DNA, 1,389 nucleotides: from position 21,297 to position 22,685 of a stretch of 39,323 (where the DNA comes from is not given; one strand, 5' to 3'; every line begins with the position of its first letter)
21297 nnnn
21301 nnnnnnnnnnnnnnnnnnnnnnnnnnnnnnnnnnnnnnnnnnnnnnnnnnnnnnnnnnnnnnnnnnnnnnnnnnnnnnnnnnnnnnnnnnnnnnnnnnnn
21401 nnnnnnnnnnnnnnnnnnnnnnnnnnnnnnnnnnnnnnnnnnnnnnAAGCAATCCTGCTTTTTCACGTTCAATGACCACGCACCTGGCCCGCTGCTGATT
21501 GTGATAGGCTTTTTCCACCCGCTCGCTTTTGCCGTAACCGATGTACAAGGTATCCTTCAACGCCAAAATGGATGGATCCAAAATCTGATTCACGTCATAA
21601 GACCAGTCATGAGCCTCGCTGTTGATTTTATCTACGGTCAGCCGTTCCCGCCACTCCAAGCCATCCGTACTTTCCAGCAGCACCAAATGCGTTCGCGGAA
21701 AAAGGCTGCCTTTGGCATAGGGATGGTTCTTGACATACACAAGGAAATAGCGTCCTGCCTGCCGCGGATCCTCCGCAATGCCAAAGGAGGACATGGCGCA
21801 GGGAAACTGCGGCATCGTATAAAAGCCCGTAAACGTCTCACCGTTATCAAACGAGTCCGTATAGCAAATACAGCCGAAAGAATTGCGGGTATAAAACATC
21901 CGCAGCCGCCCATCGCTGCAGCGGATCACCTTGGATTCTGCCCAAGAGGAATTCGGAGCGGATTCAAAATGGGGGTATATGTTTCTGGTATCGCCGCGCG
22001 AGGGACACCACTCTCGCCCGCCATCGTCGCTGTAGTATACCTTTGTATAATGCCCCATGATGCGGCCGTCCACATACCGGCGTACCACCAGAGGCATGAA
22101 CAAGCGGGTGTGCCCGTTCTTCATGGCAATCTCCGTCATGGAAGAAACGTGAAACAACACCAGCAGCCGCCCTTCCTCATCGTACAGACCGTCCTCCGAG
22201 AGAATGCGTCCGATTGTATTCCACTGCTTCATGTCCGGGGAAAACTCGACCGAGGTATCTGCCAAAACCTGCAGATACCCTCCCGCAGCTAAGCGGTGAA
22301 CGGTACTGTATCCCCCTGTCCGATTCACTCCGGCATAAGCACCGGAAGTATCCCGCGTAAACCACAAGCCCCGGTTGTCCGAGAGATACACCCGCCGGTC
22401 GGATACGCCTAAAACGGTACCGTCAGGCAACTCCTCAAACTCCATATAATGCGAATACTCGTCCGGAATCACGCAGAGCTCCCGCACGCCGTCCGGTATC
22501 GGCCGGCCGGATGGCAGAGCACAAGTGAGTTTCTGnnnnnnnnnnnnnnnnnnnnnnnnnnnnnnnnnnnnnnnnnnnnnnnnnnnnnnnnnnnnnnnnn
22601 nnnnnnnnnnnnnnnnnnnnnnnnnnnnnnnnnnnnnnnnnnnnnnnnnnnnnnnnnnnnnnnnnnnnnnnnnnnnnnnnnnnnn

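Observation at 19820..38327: Eleven-gene nan-like string: NanA + YhcH + ABC importer + redox enzyme coupled to non-canonical BNR propellers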

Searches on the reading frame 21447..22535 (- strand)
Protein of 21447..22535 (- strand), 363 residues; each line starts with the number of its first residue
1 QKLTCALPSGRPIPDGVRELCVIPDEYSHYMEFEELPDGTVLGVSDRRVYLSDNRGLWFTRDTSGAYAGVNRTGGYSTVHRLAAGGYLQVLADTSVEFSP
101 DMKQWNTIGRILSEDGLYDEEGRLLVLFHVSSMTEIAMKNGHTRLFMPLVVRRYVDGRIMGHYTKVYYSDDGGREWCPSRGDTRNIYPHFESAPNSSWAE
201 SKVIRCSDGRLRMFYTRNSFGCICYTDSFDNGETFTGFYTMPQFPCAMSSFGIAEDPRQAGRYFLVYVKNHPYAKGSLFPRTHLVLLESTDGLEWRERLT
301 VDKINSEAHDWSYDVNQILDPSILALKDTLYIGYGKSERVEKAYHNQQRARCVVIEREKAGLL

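Call 16: search_solved_structures(query=A1, max_evalue=10, show_alignments=2)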
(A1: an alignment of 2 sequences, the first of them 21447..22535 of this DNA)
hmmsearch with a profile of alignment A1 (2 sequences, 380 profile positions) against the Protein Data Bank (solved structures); distinct sequences matched with E-value up to 10: 31.
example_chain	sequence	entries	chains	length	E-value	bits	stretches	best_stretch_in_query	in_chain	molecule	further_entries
8url_A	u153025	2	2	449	7.2e-07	32.1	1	141-240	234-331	Exo-alpha-sialidase NanJ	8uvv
9c20_A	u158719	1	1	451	7.3e-07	32.1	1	141-240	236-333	exo-alpha-sialidase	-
2bf6_A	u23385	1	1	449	1.1e-06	31.5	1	148-240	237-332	EXO-ALPHA-SIALIDASE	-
2vk5_A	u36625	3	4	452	1.1e-06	31.5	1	148-240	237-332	EXO-ALPHA-SIALIDASE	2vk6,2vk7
8u2a_A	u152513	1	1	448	1.2e-06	31.4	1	148-240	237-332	Exo-alpha-sialidase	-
8u5o_A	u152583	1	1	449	1.2e-06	31.4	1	148-240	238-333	Exo-alpha-sialidase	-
5tsp_A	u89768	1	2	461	1.4e-06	31.2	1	148-240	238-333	Sialidase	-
8xve_R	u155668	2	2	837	8.5e-06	28.6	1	148-240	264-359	Exo-alpha-sialidase,Endothelin receptor type B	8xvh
8xql_R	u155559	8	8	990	1.4e-05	27.9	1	148-240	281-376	Exo-alpha-sialidase,Taste receptor type 2 member 14,LgBiT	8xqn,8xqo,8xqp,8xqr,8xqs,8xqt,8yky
2ya4_A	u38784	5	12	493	2.5e-05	27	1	142-260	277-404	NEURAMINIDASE A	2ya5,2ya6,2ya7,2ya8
5kky_A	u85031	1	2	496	2.5e-05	27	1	142-260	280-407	Sialidase A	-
2w20_A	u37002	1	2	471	2.9e-05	26.8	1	141-260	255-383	SIALIDASE A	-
3h71_A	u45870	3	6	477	3.7e-05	26.5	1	141-260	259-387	Sialidase A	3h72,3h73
7a54_A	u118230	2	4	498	4.1e-05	26.3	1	140-260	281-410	Sialidase A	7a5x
2vvz_A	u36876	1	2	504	4.3e-05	26.2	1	140-260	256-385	SIALIDASE A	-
3pjq_A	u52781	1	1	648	1.5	11.2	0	294-342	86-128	Trans-sialidase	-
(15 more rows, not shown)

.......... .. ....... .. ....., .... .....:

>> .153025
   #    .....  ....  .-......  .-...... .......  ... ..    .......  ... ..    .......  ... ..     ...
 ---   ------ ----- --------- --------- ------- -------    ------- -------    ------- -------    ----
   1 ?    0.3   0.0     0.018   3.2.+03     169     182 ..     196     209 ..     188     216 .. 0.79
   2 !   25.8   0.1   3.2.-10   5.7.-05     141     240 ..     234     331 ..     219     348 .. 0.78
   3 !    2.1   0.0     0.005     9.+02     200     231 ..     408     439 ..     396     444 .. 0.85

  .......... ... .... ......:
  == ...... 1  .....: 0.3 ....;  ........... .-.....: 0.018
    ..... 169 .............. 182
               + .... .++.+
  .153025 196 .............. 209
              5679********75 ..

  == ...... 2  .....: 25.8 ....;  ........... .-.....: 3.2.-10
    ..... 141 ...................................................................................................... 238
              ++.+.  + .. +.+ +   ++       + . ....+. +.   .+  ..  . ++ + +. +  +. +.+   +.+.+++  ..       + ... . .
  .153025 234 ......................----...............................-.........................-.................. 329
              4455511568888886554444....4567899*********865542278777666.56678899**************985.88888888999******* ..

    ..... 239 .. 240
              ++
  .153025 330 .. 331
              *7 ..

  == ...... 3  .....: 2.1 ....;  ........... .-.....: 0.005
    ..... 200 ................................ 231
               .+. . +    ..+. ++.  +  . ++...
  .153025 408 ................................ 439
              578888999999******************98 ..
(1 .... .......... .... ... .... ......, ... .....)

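Call 21: search_protein_representatives(alignment_id=A1)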
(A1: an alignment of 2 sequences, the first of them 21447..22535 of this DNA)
Query: 2 sequences, 380 profile positions. Proteins with E-value up to 0.001 (for the whole library): 383; up to 1e-10: 204; up to 1e-30: 136. The best 150 are listed.
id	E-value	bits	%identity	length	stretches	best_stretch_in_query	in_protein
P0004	3.0e-219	744.3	-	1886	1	1-380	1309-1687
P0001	2.0e-217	738.3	-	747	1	3-371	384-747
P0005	1.2e-134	465.9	-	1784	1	3-380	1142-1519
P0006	4.3e-120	418.0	-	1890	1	1-378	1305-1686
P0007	2.7e-118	412.0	-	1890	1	1-380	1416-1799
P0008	1.2e-115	403.3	-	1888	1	1-379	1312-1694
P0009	1.5e-115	403.0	-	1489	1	2-380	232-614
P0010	4.2e-114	398.2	-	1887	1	2-380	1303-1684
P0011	1.7e-113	396.2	-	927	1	2-370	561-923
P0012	6.9e-112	391.0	-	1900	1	2-380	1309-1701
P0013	3.6e-107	375.4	-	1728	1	3-379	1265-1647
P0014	2.4e-105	369.4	-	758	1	6-369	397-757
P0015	1.4e-103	363.7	-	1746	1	1-378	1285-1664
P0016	3.9e-103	362.1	-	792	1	17-369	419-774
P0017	2.0e-102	359.8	-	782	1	7-367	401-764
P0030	3.0e-93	329.6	-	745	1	1-369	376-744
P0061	9.5e-70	252.3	-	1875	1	2-380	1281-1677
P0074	1.7e-47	179.0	-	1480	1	4-368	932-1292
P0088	5.7e-42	160.8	-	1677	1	3-373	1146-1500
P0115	9.2e-37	143.7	-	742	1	6-367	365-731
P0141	1.5e-30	123.2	-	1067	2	166-368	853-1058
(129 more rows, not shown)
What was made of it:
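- Tried and rejected: The exhaustive HMMER search was needed (call 21).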

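Call 29: find_related_loci(query=A1, collection=genome_contigs, flank=10000)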
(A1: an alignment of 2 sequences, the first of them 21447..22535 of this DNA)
Query A1 (363 aa) in genome_contigs; peptide patterns used: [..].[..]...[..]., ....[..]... (x = any residue, [..] = any of these).
27 stretches matched a pattern; 1 encode a relative of the query (tblastn E <= 1e-3); 1 distinct loci.
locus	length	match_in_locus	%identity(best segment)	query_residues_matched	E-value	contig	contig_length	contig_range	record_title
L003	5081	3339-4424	80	2-363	0e+0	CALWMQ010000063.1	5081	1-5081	MAG: uncultured Clostridia bacterium isolate E11__bin35 genome assembly, contig: E11__k127_33496, whole genome shotgun s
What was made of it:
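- Tried and rejected: With the 2-sequence alignment it found only one genome locus, an uncultured Clostridia MAG (call 29).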

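Call 30: find_encoding_contigs(protein=P0014, flank=10000, max_places=3)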
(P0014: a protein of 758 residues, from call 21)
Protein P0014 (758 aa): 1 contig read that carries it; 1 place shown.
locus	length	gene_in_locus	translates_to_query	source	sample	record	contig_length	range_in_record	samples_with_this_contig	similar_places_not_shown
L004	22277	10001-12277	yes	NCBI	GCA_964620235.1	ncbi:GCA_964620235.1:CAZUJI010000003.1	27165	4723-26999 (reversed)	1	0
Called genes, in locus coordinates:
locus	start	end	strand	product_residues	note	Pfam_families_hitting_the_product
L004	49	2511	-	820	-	PF06439:3keto-disac_hyd (faint), PF13385:Laminin_G_3 (faint), PF19763:DUF6250 (faint), PF22925:TS_C (faint)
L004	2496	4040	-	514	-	-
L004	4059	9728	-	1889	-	PF19763:DUF6250 (faint), PF21708:Glyco_hydro_59_C (faint), PF06439:3keto-disac_hyd (weak), PF13088:BNR_2 (weak)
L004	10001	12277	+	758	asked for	PF06439:3keto-disac_hyd (faint), PF13088:BNR_2 (faint)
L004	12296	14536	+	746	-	PF13088:BNR_2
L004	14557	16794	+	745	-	PF02012:BNR (faint), PF13088:BNR_2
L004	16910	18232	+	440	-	PF13088:BNR_2 (weak)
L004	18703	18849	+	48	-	-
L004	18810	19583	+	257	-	PF02361:CbiQ (weak)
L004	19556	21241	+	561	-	PF03193:RsgA_GTPase (faint), PF13191:AAA_16 (faint), PF13476:AAA_23 (faint), PF13555:AAA_29 (faint), PF20720:nSTAND3 (faint), PF00005:ABC_tran, PF00005:ABC_tran, PF13304:AAA_21 (weak), +8 more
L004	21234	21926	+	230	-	PF07155:ECF-ribofla_trS, PF12822:ECF_trnsprt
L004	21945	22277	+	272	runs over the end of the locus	-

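Call 32: find_encoding_contigs(protein=P0115, flank=10000, max_places=3)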
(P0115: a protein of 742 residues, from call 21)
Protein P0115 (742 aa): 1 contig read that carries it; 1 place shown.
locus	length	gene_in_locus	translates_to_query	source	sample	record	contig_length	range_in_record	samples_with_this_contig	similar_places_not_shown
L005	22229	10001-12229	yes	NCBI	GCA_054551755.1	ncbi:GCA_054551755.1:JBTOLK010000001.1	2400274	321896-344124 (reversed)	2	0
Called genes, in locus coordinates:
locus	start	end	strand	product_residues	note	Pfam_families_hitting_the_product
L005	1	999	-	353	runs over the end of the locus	PF00356:LacI, PF00532:Peripla_BP_1, PF13377:Peripla_BP_3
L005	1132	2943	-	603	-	PF01557:FAA_hydrolase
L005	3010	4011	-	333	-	PF00005:ABC_tran, PF02463:SMC_N (weak), PF13304:AAA_21 (faint), PF08352:oligo_HPY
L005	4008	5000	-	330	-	PF00005:ABC_tran, PF13304:AAA_21 (faint), PF08352:oligo_HPY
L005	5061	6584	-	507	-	PF00496:SBP_bac_5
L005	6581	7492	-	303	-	PF12911:OppC_N (weak), PF00528:BPD_transp_1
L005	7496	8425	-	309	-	PF19300:BPD_transp_1_N, PF00528:BPD_transp_1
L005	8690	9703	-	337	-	PF00356:LacI, PF00532:Peripla_BP_1 (weak), PF13377:Peripla_BP_3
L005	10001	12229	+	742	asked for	PF25275:Golvesin_C, PF13088:BNR_2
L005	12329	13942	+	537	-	PF12708:Pect-lyase_RHGA_epim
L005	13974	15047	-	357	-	-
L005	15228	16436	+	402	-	PF07690:MFS_1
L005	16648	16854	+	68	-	-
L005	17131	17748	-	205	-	-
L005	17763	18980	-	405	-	PF00042:Globin, PF00970:FAD_binding_6, PF00175:NAD_binding_1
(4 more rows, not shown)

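Call 33: find_encoding_contigs(protein=P0030, flank=10000, max_places=3)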
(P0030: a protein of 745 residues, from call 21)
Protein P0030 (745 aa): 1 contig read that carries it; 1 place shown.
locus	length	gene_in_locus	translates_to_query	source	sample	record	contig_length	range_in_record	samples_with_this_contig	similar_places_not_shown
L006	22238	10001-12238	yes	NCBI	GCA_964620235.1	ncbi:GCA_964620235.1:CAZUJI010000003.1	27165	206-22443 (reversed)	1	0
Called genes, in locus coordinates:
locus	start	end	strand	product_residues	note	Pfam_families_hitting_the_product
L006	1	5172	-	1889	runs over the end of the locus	PF19763:DUF6250 (faint), PF21708:Glyco_hydro_59_C (faint), PF06439:3keto-disac_hyd (weak), PF13088:BNR_2 (weak)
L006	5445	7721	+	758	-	PF06439:3keto-disac_hyd (faint), PF13088:BNR_2 (faint)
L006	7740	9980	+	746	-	PF13088:BNR_2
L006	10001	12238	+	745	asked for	PF02012:BNR (faint), PF13088:BNR_2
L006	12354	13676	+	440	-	PF13088:BNR_2 (weak)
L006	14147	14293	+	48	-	-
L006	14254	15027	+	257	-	PF02361:CbiQ (weak)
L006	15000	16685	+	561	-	PF03193:RsgA_GTPase (faint), PF13191:AAA_16 (faint), PF13476:AAA_23 (faint), PF13555:AAA_29 (faint), PF20720:nSTAND3 (faint), PF00005:ABC_tran, PF00005:ABC_tran, PF13304:AAA_21 (weak), +8 more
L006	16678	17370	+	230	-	PF07155:ECF-ribofla_trS, PF12822:ECF_trnsprt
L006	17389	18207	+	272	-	-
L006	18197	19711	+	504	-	PF14478:DUF4430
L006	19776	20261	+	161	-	PF13302:Acetyltransf_3, PF13420:Acetyltransf_4, PF00583:Acetyltransf_1, PF13508:Acetyltransf_7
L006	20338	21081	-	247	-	PF08220:HTH_DeoR, PF08279:HTH_11 (weak), PF00455:DeoRC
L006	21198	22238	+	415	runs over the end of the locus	?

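Call 34: predict_structure(alignment_id=A2)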
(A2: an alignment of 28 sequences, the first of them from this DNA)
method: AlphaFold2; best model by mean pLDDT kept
length: 363 residues; sequences in the alignment: 28
mean_pLDDT: 91.9   pTM: 0.91
mean pLDDT of the five models: 91.9, 90.6, 90.2, 89.7, 88.3
residues with pLDDT >= 90: 283; 70-90: 67; 50-70: 13; < 50: 0
segments of 3 or more residues with pLDDT < 50: none
pLDDT, mean of each block of 10 residues (from residue 1): 64 86 92 96 95 95 95 91 96 97 97 94 94 95 97 92 96 97 88 85 96 93 95 96 90 95 96 78 96 95 86 85 97 91 84 95 83
secondary structure, 60 per line:
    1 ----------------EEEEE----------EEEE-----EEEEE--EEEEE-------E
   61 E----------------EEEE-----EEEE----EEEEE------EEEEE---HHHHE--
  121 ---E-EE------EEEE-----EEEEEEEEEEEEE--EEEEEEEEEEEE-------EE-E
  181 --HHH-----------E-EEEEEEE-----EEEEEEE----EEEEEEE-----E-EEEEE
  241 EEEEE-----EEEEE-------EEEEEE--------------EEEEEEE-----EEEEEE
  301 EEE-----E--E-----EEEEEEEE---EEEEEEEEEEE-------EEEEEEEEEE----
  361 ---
elements in order: E17-21 E32-35 E41-45 E48-52 E78-81 E87-90 E95-99 E106-110 H114-117 E134-137 E143-155 E158-169 E199-205 E211-217 E222-228 E236-245 E251-255 E263-268 E283-289 E295-303 E318-325 E329-339 E347-356
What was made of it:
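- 21444..23687 (-): Cytoplasmic paralogue of giant-protein residues 1067-1677. It has two DUF1080 modules and the same propeller (residues 385-747, window 21447-22535). The AF2 model of the propeller has pLDDT 91.9 (call 34).
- The AF2 model has pLDDT 91.9 (call 34).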

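Call 36: fold_search(model_id=the predicted structure, library=pdb)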
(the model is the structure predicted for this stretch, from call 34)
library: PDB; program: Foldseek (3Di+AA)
matches with E <= 10: 1164; with E <= 0.001: 396
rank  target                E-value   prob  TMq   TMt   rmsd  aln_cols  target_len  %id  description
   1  8hls_A                9.4e-12  1.00  0.61  0.41   7.0       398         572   18  Crystal structure of the sialidase Am1547 from A.muciniphila (released 2024-06-05)
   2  8axi_A                1.0e-11  1.00  0.59  0.40   7.2       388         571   19  Sialidases and Fucosidases of Akkermansia muciniphila are key for rapid growth on colonic mucin and nutrient sharing a (released 2023-03-01)
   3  8axi_B                2.4e-11  1.00  0.59  0.39   7.3       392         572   18  Sialidases and Fucosidases of Akkermansia muciniphila are key for rapid growth on colonic mucin and nutrient sharing a (released 2023-03-01)
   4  8axs_B                2.7e-11  1.00  0.60  0.40   7.2       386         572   19  Sialidases and Fucosidases of Akkermansia muciniphila are key for rapid growth on colonic mucin and nutrient sharing a (released 2023-03-01)
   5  9eob                  4.5e-11  1.00  0.59  0.40   7.1       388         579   18  Engineered GH181 sialidase from Akkermansia muciniphila (released 2025-03-26)
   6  8axs_A                5.5e-11  1.00  0.59  0.40   7.2       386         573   18  Sialidases and Fucosidases of Akkermansia muciniphila are key for rapid growth on colonic mucin and nutrient sharing a (released 2023-03-01)
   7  7lbu                  2.4e-10  1.00  0.58  0.56   7.4       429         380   16  Crystal structure of the Propionibacterium acnes surface sialidase (released 2021-12-08)
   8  2vvz_A                6.8e-10  1.00  0.55  0.43  12.5       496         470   12  Structure of the catalytic domain of Streptococcus pneumoniae sialidase NanA (released 2008-06-24)
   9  8t24                  8.4e-10  1.00  0.57  0.44   6.8       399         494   16  Crystal Structure of Porphyromonas gingivalis Sialidase (PG_0352)- Fructose bound in CBM (released 2023-10-04)
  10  8gn6_A                8.8e-10  1.00  0.56  0.43   6.2       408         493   15  Crystallization of Sialidase from Porphyromonas gingivalis (released 2023-04-19)
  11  2bzd_C                1.0e-09  1.00  0.57  0.37   7.1       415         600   15  Galactose recognition by the carbohydrate-binding module of a bacterial sialidase. (released 2005-08-19)
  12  2bzd_A                1.2e-09  1.00  0.58  0.37   6.7       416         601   14  Galactose recognition by the carbohydrate-binding module of a bacterial sialidase. (released 2005-08-19)
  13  8gn6_C                2.3e-09  1.00  0.58  0.44   6.5       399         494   15  Crystallization of Sialidase from Porphyromonas gingivalis (released 2023-04-19)
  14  9dku_A                2.4e-09  1.00  0.55  0.55   6.9       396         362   14  NanH sialidase from C. perfringens in complex with Sialyl LacNAc (released 2025-09-17)
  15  1eut                  3.1e-09  1.00  0.57  0.36   7.8       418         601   14  SIALIDASE, LARGE 68KD FORM, COMPLEXED WITH GALACTOSE (released 1997-01-11)
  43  3pjq_A                1.7e-08  1.00  0.54  0.34   7.2       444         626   14  Trypanosoma cruzi trans-sialidase-like inactive isoform (including the natural mutation Tyr342His) in complex with lac (released 2011-06-08)
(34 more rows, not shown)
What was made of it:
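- Closest known: GH181 inverting sialidase. Same: It is the best structural match (call 36).
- The best PDB fold matches are GH181 Amuc_1547 (E 1e-11, TM 0.6, 18-19% identity), followed by GH33 sialidases (call 36). T. cruzi has a natural inactive Tyr342His trans-sialidase-like lectin (PDB 3pjq, listed in call 36).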

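Call 37: search_solved_structures(query=A2, max_evalue=10, show_alignments=3)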
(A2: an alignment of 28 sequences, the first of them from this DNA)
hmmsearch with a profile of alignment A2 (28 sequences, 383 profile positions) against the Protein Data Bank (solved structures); distinct sequences matched with E-value up to 10: 120 (the best 60 are shown).
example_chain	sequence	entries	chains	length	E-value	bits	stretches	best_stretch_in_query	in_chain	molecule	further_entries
2bf6_A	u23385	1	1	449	1.4e-19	73.2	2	140-247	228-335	EXO-ALPHA-SIALIDASE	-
2vk5_A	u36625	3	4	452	1.4e-19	73.2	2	140-247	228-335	EXO-ALPHA-SIALIDASE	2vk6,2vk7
8u2a_A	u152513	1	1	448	1.4e-19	73.2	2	140-247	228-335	Exo-alpha-sialidase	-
8u5o_A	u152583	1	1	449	1.4e-19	73.2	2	140-247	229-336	Exo-alpha-sialidase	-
5tsp_A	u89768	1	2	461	1.7e-19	72.9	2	140-247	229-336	Sialidase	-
8xve_R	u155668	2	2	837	1.9e-18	69.5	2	140-247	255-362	Exo-alpha-sialidase,Endothelin receptor type B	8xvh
8xql_R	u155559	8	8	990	3.5e-18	68.6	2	140-247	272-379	Exo-alpha-sialidase,Taste receptor type 2 member 14,LgBiT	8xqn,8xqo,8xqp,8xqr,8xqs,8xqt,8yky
2w20_A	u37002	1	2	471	7.1e-17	64.3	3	146-252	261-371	SIALIDASE A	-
3h71_A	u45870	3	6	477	7.9e-17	64.1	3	146-252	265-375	Sialidase A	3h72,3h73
7a54_A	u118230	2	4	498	9.8e-17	63.8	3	146-252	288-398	Sialidase A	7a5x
2vvz_A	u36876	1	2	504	1.1e-16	63.6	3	146-252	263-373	SIALIDASE A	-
8url_A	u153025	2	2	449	1.2e-16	63.6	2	140-246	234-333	Exo-alpha-sialidase NanJ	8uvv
9c20_A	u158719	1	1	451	1.2e-16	63.5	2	140-246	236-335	exo-alpha-sialidase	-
2ya4_A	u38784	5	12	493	1.9e-16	62.9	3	146-252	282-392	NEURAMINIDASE A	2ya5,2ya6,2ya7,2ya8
5kky_A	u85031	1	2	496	2e-16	62.8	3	146-252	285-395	Sialidase A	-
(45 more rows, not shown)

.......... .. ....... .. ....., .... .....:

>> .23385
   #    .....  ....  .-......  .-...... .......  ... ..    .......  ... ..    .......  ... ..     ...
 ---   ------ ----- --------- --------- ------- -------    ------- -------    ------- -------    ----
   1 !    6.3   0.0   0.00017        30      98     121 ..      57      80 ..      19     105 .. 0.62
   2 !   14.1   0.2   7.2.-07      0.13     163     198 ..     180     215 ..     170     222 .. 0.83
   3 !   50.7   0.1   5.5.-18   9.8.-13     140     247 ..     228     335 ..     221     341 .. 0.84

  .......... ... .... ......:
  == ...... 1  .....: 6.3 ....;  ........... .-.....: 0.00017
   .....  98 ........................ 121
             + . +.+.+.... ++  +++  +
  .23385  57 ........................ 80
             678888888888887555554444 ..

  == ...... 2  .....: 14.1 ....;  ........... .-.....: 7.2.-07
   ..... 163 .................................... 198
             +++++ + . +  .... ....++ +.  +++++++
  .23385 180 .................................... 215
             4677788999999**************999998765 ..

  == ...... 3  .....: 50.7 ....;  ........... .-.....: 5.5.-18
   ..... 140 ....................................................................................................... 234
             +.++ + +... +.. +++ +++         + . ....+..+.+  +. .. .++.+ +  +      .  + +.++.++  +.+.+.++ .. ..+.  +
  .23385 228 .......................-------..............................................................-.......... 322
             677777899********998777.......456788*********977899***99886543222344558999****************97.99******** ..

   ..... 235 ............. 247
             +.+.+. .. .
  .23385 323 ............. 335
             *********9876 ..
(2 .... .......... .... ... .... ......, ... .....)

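Call 71: find_encoding_contigs(protein=P0074, flank=10000, max_places=2)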
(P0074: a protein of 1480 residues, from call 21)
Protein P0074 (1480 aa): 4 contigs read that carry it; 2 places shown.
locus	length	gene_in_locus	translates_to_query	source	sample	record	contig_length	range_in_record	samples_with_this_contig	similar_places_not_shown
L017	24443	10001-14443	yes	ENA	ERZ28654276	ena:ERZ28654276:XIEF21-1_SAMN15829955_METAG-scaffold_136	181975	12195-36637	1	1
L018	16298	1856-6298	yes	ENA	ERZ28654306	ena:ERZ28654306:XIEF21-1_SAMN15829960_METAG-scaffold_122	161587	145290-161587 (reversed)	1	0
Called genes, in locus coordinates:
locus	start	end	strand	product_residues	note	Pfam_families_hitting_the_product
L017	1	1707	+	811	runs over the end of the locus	PF06439:3keto-disac_hyd (faint), PF13088:BNR_2 (faint)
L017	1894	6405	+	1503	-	PF13088:BNR_2 (weak), PF02012:BNR (faint), PF13088:BNR_2 (weak), PF00395:SLH (weak)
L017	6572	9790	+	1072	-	-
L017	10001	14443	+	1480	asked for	PF13385:Laminin_G_3 (faint), PF06439:3keto-disac_hyd (weak), PF13088:BNR_2, PF00395:SLH (weak)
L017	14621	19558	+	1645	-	PF13088:BNR_2, PF00395:SLH (weak)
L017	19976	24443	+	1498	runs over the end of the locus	PF13088:BNR_2, PF00395:SLH (weak)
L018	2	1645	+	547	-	?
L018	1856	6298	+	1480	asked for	PF13385:Laminin_G_3 (faint), PF06439:3keto-disac_hyd (weak), PF13088:BNR_2, PF00395:SLH (weak)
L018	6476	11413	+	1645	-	PF13088:BNR_2, PF00395:SLH (weak)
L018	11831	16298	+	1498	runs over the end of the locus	PF13088:BNR_2, PF00395:SLH (weak)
